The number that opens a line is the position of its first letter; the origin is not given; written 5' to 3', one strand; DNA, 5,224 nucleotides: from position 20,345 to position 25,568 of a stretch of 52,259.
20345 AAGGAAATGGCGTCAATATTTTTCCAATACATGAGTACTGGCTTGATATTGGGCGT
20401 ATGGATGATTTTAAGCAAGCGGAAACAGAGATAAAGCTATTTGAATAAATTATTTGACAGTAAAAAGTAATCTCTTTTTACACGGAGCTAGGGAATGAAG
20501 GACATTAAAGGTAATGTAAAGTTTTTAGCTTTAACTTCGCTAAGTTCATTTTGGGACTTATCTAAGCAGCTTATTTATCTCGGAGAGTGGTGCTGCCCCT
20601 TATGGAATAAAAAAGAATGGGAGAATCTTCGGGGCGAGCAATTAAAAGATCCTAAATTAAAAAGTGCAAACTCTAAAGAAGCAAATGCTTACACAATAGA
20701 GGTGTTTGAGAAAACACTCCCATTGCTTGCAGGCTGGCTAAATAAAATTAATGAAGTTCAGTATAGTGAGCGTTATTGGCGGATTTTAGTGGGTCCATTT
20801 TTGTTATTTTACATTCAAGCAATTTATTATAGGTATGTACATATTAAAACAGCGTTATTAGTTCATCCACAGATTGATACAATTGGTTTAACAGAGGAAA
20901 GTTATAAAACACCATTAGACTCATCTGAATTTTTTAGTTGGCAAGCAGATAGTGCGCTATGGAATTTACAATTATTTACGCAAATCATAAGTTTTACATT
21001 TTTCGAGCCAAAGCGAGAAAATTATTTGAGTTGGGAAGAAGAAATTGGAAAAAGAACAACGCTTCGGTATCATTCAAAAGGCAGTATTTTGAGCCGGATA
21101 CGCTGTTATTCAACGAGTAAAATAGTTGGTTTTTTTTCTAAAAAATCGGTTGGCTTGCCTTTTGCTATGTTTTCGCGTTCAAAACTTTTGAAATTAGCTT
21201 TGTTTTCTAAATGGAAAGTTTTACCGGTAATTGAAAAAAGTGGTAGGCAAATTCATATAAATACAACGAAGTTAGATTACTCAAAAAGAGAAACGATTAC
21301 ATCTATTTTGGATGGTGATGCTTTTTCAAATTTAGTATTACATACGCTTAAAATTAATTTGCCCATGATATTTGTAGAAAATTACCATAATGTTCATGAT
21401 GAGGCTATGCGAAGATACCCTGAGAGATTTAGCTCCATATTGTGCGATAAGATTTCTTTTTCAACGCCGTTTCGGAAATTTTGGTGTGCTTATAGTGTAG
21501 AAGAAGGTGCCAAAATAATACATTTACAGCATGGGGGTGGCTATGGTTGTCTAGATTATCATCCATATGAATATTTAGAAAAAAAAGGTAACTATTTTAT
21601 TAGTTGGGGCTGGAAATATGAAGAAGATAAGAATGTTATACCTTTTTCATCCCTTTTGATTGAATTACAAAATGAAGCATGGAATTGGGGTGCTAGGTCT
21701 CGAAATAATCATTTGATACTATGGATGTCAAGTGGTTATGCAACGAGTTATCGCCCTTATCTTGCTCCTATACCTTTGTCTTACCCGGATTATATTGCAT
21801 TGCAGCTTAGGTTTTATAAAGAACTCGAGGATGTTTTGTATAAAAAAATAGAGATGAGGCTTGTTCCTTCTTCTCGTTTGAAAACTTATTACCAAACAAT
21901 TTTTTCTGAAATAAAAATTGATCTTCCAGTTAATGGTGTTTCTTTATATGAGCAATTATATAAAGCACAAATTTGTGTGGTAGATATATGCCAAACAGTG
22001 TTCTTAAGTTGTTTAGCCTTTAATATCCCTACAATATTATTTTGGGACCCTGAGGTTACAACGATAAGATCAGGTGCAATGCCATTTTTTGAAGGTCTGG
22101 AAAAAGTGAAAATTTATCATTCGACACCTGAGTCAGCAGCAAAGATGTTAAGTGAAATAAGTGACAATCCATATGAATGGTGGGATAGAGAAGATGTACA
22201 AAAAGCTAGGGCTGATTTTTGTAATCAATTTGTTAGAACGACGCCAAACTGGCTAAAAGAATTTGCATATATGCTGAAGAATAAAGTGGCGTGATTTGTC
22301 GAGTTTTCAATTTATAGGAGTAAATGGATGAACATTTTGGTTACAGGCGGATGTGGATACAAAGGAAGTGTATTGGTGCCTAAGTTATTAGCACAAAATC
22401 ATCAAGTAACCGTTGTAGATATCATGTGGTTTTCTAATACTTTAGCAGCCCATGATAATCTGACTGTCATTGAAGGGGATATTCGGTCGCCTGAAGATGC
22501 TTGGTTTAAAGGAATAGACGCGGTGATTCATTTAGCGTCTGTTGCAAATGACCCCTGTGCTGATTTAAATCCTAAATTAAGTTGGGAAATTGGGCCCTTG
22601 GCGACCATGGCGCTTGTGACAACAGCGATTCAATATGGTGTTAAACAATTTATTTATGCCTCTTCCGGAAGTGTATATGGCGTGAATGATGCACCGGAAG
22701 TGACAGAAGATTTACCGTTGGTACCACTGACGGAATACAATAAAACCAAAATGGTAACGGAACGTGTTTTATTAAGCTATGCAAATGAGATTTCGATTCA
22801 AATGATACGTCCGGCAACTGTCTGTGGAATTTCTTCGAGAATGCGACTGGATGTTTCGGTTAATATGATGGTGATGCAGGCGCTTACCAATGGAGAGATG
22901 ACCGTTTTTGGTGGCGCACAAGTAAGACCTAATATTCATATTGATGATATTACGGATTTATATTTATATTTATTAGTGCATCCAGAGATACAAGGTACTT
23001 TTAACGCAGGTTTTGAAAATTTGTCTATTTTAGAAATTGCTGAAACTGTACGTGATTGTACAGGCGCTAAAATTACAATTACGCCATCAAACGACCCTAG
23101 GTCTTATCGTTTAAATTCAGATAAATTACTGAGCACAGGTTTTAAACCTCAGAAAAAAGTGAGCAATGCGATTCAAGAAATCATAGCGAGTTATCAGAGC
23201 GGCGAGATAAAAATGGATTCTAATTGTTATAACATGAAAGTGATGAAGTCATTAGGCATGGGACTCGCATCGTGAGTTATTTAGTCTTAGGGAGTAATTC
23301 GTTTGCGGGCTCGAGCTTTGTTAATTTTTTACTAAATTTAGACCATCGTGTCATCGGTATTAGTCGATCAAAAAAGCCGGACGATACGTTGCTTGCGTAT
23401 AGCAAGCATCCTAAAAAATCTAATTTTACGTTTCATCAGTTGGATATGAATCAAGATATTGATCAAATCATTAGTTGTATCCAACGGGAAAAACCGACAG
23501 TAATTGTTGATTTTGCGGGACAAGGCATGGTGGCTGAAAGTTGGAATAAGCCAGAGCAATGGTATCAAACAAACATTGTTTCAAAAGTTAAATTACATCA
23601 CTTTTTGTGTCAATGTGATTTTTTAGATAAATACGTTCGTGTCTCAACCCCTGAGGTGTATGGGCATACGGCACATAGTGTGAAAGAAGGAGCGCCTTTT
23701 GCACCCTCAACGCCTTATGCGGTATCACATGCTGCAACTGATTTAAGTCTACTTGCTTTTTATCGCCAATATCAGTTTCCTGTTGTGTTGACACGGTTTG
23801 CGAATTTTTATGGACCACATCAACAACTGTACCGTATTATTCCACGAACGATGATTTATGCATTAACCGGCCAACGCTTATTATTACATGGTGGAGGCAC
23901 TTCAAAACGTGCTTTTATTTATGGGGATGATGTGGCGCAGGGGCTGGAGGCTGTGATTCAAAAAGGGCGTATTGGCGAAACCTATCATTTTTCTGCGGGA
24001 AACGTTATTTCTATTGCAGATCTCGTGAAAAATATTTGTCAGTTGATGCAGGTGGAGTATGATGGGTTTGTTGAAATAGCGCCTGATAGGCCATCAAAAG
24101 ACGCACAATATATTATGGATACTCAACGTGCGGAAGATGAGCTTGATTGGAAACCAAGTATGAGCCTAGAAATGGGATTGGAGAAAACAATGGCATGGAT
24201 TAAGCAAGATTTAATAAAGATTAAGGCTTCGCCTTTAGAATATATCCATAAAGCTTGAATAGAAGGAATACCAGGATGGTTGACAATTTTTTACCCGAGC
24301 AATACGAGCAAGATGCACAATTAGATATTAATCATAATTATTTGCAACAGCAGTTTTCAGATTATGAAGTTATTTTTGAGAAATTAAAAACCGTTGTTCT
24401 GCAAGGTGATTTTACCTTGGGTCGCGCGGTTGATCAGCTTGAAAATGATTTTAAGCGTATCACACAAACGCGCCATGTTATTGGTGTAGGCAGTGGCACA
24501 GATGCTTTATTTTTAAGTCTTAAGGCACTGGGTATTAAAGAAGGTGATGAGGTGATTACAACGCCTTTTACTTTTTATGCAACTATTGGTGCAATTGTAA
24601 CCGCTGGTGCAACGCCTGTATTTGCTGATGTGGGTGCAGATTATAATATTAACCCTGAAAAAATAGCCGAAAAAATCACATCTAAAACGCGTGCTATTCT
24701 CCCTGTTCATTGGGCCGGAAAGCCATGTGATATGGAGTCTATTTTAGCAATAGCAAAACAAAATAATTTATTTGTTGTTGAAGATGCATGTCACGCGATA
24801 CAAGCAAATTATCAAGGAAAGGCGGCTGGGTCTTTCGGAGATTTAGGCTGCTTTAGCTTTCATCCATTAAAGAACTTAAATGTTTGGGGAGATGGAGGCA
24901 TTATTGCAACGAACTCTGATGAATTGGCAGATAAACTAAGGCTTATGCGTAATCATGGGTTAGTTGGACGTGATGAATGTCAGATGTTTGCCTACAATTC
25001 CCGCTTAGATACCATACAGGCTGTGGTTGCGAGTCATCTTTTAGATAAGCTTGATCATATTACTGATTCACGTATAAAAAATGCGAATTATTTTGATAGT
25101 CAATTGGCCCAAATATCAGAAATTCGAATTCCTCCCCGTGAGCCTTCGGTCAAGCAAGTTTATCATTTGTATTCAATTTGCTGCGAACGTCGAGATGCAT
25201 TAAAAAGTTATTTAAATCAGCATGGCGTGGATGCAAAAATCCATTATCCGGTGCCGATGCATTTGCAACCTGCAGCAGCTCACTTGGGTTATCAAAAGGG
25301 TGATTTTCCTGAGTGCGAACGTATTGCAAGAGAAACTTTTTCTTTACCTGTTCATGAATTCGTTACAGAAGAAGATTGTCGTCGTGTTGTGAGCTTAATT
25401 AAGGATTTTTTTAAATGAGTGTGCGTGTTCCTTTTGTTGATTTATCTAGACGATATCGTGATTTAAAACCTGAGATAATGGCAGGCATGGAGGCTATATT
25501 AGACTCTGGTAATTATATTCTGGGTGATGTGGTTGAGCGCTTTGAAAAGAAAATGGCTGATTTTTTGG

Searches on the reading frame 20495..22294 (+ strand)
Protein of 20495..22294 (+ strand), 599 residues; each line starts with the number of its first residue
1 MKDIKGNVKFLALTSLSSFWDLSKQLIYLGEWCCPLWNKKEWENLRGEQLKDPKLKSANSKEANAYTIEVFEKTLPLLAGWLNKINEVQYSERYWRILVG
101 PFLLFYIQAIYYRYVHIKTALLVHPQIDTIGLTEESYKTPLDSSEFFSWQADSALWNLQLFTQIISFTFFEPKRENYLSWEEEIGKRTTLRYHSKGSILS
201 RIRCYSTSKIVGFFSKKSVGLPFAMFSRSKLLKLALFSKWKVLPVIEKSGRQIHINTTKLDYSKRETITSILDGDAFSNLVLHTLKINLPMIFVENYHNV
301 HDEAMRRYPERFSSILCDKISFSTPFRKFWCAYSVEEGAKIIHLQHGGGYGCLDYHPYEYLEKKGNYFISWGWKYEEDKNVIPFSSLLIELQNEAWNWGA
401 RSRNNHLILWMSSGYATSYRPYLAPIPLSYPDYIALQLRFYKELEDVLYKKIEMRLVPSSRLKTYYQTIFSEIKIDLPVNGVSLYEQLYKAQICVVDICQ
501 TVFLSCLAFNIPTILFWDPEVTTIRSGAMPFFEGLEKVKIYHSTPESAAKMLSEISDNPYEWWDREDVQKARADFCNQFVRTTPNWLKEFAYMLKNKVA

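Call 6: search_protein_families(library=pfam, proteins=[window:20495-22294:+], max_evalue=0.00001)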
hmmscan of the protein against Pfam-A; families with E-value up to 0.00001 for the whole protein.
window:20495-22294:+ (599 aa): 0 families

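Call 47: search_protein_families(library=ncbifam, proteins=[window:20495-22294:+], max_evalue=1e-8)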
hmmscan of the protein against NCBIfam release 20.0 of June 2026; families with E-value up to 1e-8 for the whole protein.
window:20495-22294:+ (599 aa): 1 family
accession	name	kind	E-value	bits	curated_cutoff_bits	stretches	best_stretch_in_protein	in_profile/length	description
TIGR04331.1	o_ant_LIC12162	subfamily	7.9e-98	328.6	225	1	11-591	1-582/585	LIC12162 family transferase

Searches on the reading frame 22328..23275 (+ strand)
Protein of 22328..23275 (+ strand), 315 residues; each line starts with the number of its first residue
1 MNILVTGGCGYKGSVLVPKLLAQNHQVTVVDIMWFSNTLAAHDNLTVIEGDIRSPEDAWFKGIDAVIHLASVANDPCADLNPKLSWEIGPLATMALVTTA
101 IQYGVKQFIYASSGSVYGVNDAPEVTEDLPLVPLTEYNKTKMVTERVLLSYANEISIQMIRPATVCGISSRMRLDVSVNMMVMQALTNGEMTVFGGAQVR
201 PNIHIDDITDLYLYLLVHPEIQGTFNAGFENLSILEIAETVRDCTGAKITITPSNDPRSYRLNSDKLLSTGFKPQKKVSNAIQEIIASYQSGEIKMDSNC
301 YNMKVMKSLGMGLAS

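Call 6: search_protein_families(library=pfam, proteins=[window:22328-23275:+], max_evalue=0.00001)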
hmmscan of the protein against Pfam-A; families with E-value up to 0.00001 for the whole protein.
window:22328-23275:+ (315 aa): 6 families
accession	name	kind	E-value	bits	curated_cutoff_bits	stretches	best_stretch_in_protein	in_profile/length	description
PF01370.27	Epimerase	-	1.1e-34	120.3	20.9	1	3-228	1-240/240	NAD dependent epimerase/dehydratase family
PF16363.11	GDP_Man_Dehyd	-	2.1e-16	60.8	27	1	4-251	1-272/332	GDP-mannose 4,6 dehydratase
PF01073.25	3Beta_HSD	-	1.6e-14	54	22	1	4-171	1-187/280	3-beta hydroxysteroid dehydrogenase/isomerase family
PF04321.23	RmlD_sub_bind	-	5.1e-11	42.6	27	1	1-289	1-285/287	RmlD substrate binding domain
PF13460.12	NAD_binding_10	-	2.2e-09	37.9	27.2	1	7-148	1-131/184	NAD(P)H-binding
PF07993.18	NAD_binding_4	-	1.3e-07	31.5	20.1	0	43-175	61-217/258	Male sterility protein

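Call 47: search_protein_families(library=ncbifam, proteins=[window:22328-23275:+], max_evalue=1e-8)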
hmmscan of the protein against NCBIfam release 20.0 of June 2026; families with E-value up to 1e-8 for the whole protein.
window:22328-23275:+ (315 aa): 11 families
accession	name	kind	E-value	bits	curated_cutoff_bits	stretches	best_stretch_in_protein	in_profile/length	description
TIGR01179.1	galE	equivalog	3.4e-26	91.9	262.3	1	2-252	1-282/332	UDP-glucose 4-epimerase GalE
TIGR04180.1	EDH_00030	hypoth_equivalog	1.9e-18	66.6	475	1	3-254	1-265/297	NAD-dependent 4,6-dehydratase LegB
TIGR02197.1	heptose_epim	equivalog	8.6e-17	61.3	274.6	1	3-251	1-266/316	ADP-glyceromanno-heptose 6-epimerase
TIGR01181.1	dTDP_gluc_dehyt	equivalog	2.5e-15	56.4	365.1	1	2-293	1-315/321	dTDP-glucose 4,6-dehydratase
TIGR03466.1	HpnA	hypoth_equivalog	3.7e-15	55.6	367.65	1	2-249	2-250/327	hopanoid-associated sugar epimerase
NF043036.1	ErythonDh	equivalog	3.2e-13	49.6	325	1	1-152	1-164/321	D-erythronate dehydrogenase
NF007956.0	PRK10675.1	subfamily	9.3e-12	44.7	394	1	1-150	1-162/338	UDP-glucose 4-epimerase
TIGR01777.1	yfcH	hypoth_equivalog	1.2e-09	38.2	207.35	1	3-227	1-222/292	TIGR01777 family oxidoreductase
NF052578.1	StrlDmthSdmBMthl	equivalog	2.7e-09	37.2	600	1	1-168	1-172/328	sterol demethylase protein SdmB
NF042422.1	oxyalk_red_OleD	equivalog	4.8e-09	36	580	1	1-169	1-172/329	2-alkyl-3-oxoalkanoate reductase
TIGR01214.1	rmlD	equivalog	4.9e-09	35.7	224.05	1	3-249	2-230/285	dTDP-4-dehydrorhamnose reductase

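Call 66: search_solved_structures(query=window:22328-23275:+, max_evalue=1e-12)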
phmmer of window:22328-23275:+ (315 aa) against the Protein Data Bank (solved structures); distinct sequences matched with E-value up to 1e-12: 26.
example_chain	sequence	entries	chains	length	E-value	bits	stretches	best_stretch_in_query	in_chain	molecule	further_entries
6vo6_A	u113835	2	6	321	8.1e-31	110.9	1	2-296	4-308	Putative sugar-nucleotide epimerase/dehydratease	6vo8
8rdg_A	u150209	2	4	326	1.4e-21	80.5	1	1-243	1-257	SDR family NAD(P)-dependent oxidoreductase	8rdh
8rdi_A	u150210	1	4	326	5.1e-21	78.7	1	1-243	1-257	SDR family NAD(P)-dependent oxidoreductase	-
4lk3_A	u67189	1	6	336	2.2e-20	76.6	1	2-288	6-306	UDP-glucuronic acid decarboxylase 1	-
4gll_A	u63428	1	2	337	2.2e-20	76.6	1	2-288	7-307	UDP-glucuronic acid decarboxylase 1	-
4m55_A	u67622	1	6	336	3e-20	76.2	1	2-288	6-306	UDP-glucuronic acid decarboxylase 1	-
2b69_A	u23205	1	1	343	3.4e-20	76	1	2-286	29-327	UDP-glucuronate decarboxylase 1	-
3ehe_A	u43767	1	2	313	3.9e-19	72.5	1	3-276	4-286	UDP-glucose 4-epimerase (GalE-1)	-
6wjb_A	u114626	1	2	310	7.6e-18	68.3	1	2-233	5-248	NAD-dependent epimerase/dehydratase family protein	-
6kv9_A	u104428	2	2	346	9.5e-18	68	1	2-248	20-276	MoeE5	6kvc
7k3p_A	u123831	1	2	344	1.2e-17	67.6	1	2-254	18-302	UDP-glucose 4-epimerase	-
6wj9_A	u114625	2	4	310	7.2e-17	65.1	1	2-233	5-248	NAD-dependent epimerase/dehydratase family protein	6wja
4zrm_A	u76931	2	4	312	9e-17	64.8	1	1-246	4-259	UDP-glucose 4-epimerase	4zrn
3aw9_A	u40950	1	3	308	2.1e-15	60.3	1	1-255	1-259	NAD-dependent epimerase/dehydratase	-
3icp_A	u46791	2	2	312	3.7e-15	59.5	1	1-255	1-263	NAD-dependent epimerase/dehydratase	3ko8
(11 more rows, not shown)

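Call 78: search_solved_structures(query=window:22328-23275:+, max_evalue=1e-25, show_alignments=1)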
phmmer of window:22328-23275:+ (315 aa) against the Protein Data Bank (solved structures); distinct sequences matched with E-value up to 1e-25: 1.
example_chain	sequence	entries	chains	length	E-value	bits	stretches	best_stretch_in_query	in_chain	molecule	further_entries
6vo6_A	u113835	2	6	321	8.1e-31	110.9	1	2-296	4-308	Putative sugar-nucleotide epimerase/dehydratease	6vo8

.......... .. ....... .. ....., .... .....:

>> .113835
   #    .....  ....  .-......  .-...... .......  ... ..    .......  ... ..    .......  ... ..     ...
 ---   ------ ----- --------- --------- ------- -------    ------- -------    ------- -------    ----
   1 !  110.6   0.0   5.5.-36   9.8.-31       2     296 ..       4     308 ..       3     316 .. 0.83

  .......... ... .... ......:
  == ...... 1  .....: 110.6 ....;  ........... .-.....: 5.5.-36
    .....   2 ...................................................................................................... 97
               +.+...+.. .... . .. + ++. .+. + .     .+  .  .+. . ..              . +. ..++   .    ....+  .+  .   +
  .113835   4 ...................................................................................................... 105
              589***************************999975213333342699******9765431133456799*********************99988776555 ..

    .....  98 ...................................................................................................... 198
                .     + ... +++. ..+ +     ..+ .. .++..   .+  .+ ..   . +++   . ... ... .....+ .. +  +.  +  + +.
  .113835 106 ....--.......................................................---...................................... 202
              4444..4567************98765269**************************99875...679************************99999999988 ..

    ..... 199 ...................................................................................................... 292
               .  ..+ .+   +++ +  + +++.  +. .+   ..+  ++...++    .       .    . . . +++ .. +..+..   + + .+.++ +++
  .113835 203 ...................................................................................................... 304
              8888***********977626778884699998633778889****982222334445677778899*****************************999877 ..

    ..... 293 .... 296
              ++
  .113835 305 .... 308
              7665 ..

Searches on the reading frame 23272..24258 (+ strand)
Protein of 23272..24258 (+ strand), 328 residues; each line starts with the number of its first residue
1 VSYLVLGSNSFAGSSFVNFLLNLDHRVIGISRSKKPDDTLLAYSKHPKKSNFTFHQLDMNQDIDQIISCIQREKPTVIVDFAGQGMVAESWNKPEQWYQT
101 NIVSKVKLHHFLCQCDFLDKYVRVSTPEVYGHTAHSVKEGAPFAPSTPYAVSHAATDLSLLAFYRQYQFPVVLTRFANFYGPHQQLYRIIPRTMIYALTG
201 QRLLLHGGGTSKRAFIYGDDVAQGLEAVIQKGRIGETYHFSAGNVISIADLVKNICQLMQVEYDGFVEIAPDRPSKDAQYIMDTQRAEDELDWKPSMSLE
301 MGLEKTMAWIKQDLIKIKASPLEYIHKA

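Call 4: search_protein_families(library=pfam, proteins=[window:23272-24258:+])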
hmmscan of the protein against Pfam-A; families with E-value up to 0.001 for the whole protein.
window:23272-24258:+ (328 aa): 3 families
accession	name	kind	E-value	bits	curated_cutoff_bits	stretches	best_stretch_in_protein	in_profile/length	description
PF16363.11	GDP_Man_Dehyd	-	5.8e-48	164.5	27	1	4-306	1-332/332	GDP-mannose 4,6 dehydratase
PF01370.27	Epimerase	-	3.1e-41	141.8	20.9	1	4-238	2-237/240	NAD dependent epimerase/dehydratase family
PF04321.23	RmlD_sub_bind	-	9e-05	22.1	27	1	2-270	2-236/287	RmlD substrate binding domain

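Call 5: search_protein_families(library=ncbifam, proteins=[window:23272-24258:+], max_evalue=0.00001)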
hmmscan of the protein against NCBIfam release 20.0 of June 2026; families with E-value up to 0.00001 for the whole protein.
window:23272-24258:+ (328 aa): 17 families
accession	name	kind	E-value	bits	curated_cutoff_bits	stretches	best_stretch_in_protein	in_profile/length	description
TIGR01181.1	dTDP_gluc_dehyt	equivalog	7e-59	199.5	365.1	1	3-313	2-314/321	dTDP-glucose 4,6-dehydratase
NF007490.0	PRK10084.1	subfamily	4.1e-39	134.6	649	1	1-311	1-335/361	dTDP-glucose 4,6-dehydratase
NF007582.0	PRK10217.1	equivalog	5e-38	131.1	698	1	4-310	5-331/355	dTDP-glucose 4,6-dehydratase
TIGR04180.1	EDH_00030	hypoth_equivalog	1.2e-29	103.3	475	1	4-297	2-296/297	NAD-dependent 4,6-dehydratase LegB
TIGR01179.1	galE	equivalog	2.5e-27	95.6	262.3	1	4-312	3-327/332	UDP-glucose 4-epimerase GalE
TIGR02622.1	CDP_4_6_dhtase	equivalog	3e-21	75.9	278.45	1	4-167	8-172/352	CDP-glucose 4,6-dehydratase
TIGR01472.1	gmd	equivalog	2.9e-15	56.3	415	1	5-300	5-328/342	GDP-mannose 4,6-dehydratase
NF007956.0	PRK10675.1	subfamily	2.4e-12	46.6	394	1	1-183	1-184/338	UDP-glucose 4-epimerase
NF047922.1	GDPFucSynFcl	equivalog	6.8e-12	45.5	500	1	148-311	133-302/308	GDP-L-fucose synthase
NF011728.1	PRK15181.1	equivalog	8e-10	38.2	760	1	3-309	18-336/348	Vi polysaccharide biosynthesis UDP-N-acetylglucosaminuronic acid C-4 epimerase TviC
TIGR01214.1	rmlD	equivalog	9.2e-08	31.5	224.05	1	4-262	3-229/285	dTDP-4-dehydrorhamnose reductase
TIGR02197.1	heptose_epim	equivalog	2.6e-07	30.1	274.6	1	4-312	2-315/316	ADP-glyceromanno-heptose 6-epimerase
NF041015.1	UDPsulfquin_syn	equivalog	1.5e-06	27.5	575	0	189-300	238-353/384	UDP-sulfoquinovose synthase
NF042423.1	oxyalk_red_Shew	equivalog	2.9e-06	26.6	580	0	4-258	12-256/331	2-alkyl-3-oxoalkanoate reductase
TIGR01777.1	yfcH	hypoth_equivalog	3.4e-06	26.8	207.35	1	4-260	2-242/292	TIGR01777 family oxidoreductase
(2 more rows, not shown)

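Call 67: search_solved_structures(query=window:23272-24258:+, max_evalue=1e-30)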
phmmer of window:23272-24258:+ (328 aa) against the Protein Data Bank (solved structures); distinct sequences matched with E-value up to 1e-30: 7.
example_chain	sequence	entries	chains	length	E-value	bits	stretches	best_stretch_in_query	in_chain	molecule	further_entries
6bi4_A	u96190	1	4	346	1.6e-46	162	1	1-312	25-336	dTDP-glucose 4,6-dehydratase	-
2hun_A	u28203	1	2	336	2.1e-38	135.3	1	1-311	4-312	336aa long hypothetical dTDP-glucose 4,6-dehydratase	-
1bxk_A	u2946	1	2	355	6.5e-35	123.8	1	3-310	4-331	PROTEIN (DTDP-GLUCOSE 4,6-DEHYDRATASE)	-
1g1a_A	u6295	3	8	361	1.9e-33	119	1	2-310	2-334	DTDP-D-GLUCOSE 4,6-DEHYDRATASE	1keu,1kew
1r66_A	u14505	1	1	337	1.5e-32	116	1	76-313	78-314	TDP-glucose-4,6-dehydratase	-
1r6d_A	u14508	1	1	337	5.4e-32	114.2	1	76-313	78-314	TDP-glucose-4,6-dehydratase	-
8shh_A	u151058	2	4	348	3.4e-31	111.6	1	77-311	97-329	dTDP-glucose 4,6-dehydratase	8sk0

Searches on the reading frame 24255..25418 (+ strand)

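Call 4: search_protein_families(library=pfam, proteins=[window:24255-25418:+])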
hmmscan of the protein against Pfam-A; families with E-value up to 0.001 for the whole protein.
window:24255-25418:+ (387 aa): 5 families
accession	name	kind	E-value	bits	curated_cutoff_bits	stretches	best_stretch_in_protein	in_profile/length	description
PF01041.23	DegT_DnrJ_EryC1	-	3.8e-110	369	19.8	1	40-382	7-359/360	DegT/DnrJ/EryC1/StrS aminotransferase family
PF00266.25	Aminotran_5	-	8.7e-05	22.1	21.5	1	58-183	44-181/371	Aminotransferase class-V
PF00155.27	Aminotran_1_2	-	0.00012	21.8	19.7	1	68-287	60-293/361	Aminotransferase class I and II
PF01053.26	Cys_Met_Meta_PP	-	0.0002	20.5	27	1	59-183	54-179/381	Cys/Met metabolism PLP-dependent enzyme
PF01212.27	Beta_elim_lyase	-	0.00071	19.4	27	0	57-185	32-176/288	Beta-eliminating lyase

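Call 5: search_protein_families(library=ncbifam, proteins=[window:24255-25418:+], max_evalue=0.00001)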
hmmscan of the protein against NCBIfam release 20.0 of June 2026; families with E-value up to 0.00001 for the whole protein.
window:24255-25418:+ (387 aa): 17 families
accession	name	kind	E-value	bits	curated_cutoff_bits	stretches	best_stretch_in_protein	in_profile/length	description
TIGR03588.1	PseC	equivalog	4e-76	256.4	423.5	1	47-384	19-378/380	UDP-4-amino-4,6-dideoxy-N-acetyl-beta-L-altrosamine transaminase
NF008687.0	PRK11706.1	equivalog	3.2e-66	223.6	375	1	37-386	14-374/375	dTDP-4-amino-4,6-dideoxygalactose transaminase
NF008658.2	PRK11658.1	equivalog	1.4e-58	198.3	631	1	44-385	20-376/379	UDP-4-amino-4-deoxy-L-arabinose aminotransferase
TIGR02379.1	ECA_wecE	subfamily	6e-54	183.2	434.85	1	37-386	14-375/376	dTDP-4-amino-4,6-dideoxy-D-glucose transaminase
TIGR04181.1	NHT_00031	hypoth_equivalog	1.2e-52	179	420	1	54-365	27-357/359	LegC family aminotransferase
NF011936.0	PRK15407.1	equivalog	4.5e-50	170.6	423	2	46-235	54-251/440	lipopolysaccharide biosynthesis protein RfbH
TIGR04427.1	PLP_DesI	equivalog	1.2e-45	156.3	650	1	56-383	51-380/390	dTDP-4-dehydro-6-deoxyglucose aminotransferase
NF004621.0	PRK05957.1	equivalog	5.6e-10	38.5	498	1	49-151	64-167/389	pyridoxal phosphate-dependent aminotransferase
NF004770.0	PRK06108.1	subfamily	7.5e-09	34.9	422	1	61-197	85-229/396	pyridoxal phosphate-dependent aminotransferase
NF005816.0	PRK07682.1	equivalog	5.6e-08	31.8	620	1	74-181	93-206/390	aminotransferase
NF005744.0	PRK07568.1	subfamily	8.4e-08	31.4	389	1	70-195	86-218/398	pyridoxal phosphate-dependent aminotransferase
NF004975.0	PRK06348.1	equivalog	9.6e-08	31.4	549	1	50-179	66-203/384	pyridoxal phosphate-dependent aminotransferase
NF005817.0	PRK07683.1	equivalog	7.3e-07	28.2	575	1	70-179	88-202/387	aminotransferase A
NF006569.0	PRK09082.1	subfamily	3.1e-06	26.6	420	1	62-177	80-202/386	methionine aminotransferase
NF041091.1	asp_aminotase_Arch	equivalog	3.7e-06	26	550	1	62-179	77-201/376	aspartate aminotransferase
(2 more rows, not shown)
